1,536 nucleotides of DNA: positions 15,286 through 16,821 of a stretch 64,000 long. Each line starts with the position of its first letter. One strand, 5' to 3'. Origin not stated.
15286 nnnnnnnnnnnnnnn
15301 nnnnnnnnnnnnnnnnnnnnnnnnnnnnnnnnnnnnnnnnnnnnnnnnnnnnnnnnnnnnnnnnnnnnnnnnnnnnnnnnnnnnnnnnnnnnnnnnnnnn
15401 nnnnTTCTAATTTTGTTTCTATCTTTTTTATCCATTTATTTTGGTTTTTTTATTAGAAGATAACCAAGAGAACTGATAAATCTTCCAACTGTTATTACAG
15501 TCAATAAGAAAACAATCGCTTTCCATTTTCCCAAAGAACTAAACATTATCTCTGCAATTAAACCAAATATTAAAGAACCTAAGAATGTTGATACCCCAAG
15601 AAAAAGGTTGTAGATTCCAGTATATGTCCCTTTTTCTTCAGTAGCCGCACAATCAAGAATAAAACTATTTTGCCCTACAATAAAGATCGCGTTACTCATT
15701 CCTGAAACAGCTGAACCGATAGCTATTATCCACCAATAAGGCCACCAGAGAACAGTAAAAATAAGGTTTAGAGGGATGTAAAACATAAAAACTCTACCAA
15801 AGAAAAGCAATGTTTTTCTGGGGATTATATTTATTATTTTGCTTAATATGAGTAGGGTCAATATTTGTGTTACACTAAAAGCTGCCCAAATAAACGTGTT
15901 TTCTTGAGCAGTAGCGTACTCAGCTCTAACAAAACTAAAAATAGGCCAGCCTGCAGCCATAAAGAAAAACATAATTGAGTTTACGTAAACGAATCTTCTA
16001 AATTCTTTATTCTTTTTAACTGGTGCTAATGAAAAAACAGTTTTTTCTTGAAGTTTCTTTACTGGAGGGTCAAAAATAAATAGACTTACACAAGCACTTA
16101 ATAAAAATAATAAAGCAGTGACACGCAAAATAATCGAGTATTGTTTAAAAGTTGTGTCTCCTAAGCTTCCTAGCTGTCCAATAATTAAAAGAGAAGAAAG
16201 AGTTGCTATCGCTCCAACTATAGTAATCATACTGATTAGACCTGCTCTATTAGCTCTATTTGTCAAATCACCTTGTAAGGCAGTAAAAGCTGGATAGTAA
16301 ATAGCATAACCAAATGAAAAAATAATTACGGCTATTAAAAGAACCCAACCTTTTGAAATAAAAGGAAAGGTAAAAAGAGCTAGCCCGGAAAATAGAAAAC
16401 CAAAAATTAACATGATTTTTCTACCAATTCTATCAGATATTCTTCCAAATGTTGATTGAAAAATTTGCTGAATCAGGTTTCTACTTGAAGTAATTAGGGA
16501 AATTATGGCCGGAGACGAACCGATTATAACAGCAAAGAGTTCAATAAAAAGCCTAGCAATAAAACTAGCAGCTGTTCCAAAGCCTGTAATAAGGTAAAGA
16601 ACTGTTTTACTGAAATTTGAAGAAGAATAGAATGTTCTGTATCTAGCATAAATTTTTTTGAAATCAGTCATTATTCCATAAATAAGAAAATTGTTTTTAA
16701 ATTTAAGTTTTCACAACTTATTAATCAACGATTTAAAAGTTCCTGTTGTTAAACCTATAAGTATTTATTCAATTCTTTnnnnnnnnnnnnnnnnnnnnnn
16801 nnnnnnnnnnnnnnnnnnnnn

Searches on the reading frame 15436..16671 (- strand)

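Call 57: search_protein_families(library=pfam, proteins=[window:15436-16671:-], max_evalue=0.001)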
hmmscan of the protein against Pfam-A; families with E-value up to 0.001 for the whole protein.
window:15436-16671:- (411 aa): 1 family
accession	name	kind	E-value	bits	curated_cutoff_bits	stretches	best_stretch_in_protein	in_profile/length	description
PF07690.21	MFS_1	-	3e-37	128.8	33.4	2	26-365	2-346/347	Major Facilitator Superfamily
